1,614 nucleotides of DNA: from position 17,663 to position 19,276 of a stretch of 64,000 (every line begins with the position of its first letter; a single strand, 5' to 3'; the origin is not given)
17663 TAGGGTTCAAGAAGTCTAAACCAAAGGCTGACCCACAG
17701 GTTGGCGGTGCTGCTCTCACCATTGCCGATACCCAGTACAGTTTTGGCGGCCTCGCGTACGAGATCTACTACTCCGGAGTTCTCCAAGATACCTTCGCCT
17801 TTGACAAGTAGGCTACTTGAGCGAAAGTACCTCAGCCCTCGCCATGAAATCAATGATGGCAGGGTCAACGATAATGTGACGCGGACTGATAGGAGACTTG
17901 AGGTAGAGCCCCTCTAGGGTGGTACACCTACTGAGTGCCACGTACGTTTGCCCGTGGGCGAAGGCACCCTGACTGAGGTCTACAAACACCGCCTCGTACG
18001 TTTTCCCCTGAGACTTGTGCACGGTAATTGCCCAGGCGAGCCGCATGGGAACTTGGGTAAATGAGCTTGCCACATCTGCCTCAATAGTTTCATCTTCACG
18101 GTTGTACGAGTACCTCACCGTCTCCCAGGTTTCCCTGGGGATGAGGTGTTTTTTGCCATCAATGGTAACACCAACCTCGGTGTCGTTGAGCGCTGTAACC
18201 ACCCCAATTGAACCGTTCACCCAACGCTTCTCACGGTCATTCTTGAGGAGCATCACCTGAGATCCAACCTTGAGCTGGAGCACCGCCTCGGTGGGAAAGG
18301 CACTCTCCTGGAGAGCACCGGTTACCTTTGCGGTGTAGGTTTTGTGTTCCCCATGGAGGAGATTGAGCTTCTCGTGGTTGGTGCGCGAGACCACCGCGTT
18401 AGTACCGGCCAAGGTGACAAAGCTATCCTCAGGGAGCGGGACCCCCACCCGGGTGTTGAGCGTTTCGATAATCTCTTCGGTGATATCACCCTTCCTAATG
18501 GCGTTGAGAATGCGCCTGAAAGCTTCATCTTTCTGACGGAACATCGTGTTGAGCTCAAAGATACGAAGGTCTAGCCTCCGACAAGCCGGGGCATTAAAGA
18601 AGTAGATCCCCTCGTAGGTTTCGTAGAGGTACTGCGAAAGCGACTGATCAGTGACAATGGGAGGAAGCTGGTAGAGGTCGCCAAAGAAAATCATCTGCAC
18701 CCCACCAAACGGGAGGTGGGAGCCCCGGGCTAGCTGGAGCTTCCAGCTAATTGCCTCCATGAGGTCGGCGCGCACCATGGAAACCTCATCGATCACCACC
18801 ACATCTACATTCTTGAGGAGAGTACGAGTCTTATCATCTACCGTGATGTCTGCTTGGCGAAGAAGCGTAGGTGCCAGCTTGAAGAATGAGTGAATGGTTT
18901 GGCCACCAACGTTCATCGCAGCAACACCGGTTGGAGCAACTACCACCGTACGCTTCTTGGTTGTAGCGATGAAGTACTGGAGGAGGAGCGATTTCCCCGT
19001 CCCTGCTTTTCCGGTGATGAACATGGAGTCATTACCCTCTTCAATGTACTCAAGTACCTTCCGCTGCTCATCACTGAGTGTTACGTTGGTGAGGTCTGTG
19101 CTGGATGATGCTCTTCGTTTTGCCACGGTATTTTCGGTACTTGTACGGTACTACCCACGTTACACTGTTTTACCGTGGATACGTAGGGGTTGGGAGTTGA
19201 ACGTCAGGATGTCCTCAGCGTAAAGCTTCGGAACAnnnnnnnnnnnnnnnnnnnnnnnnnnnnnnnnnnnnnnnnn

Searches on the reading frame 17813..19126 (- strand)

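Call 24: search_protein_families(library=pfam, proteins=[window:17813-19126:-], max_evalue=0.01)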
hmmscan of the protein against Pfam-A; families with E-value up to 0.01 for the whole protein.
window:17813-19126:- (437 aa): 15 families
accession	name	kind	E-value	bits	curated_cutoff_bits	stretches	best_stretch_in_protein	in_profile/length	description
PF05970.20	PIF1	-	1.1e-32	113.9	25.9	1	17-218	2-220/223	PIF1-like helicase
PF13604.12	AAA_30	-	8.5e-18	65.2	27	1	16-224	1-181/191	AAA domain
PF13245.12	AAA_19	-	1.2e-12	48.6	25.1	1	32-157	11-132/134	AAA domain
PF01443.25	Viral_helicase1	-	1.6e-06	28.5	21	0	338-402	153-221/228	Viral superfamily 1 RNA helicase core domain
PF21530.3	Pif1_2B_dom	-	1.6e-06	28.2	23.9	1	277-313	10-47/47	DNA helicase Pif1, 2B domain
PF13538.12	UvrD_C_2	-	2.2e-06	27.9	27.4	1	363-402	1-46/52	UvrD-like helicase C-terminal domain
PF13401.12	AAA_22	-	2.4e-06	28.3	27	1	31-150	4-123/130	AAA domain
PF00270.35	DEAD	-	2.5e-06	27.7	26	1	20-111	3-99/167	DEAD/DEAH box helicase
PF18335.7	SH3_13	-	9.4e-05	22.6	41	1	285-322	26-63/65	ATP-dependent RecD-like DNA helicase SH3 domain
PF13479.12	AAA_24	-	0.00018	21.8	27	1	34-126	4-84/195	AAA domain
PF02689.20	Herpes_Helicase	-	0.00031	19.3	27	0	366-410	732-777/808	Helicase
PF13191.12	AAA_16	-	0.00062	20.7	32.6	1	24-76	12-64/167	AAA ATPase domain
PF09848.15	SLFN-g3_helicase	-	0.0012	18.7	24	1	35-115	4-88/354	Schlafen group 3, DNA/RNA helicase domain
PF00437.27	T2SSE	-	0.0054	15.9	24.9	1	10-114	119-219/370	Type II/IV secretion system protein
PF02562.22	PhoH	-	0.007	16.3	27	0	18-48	6-35/205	PhoH-like protein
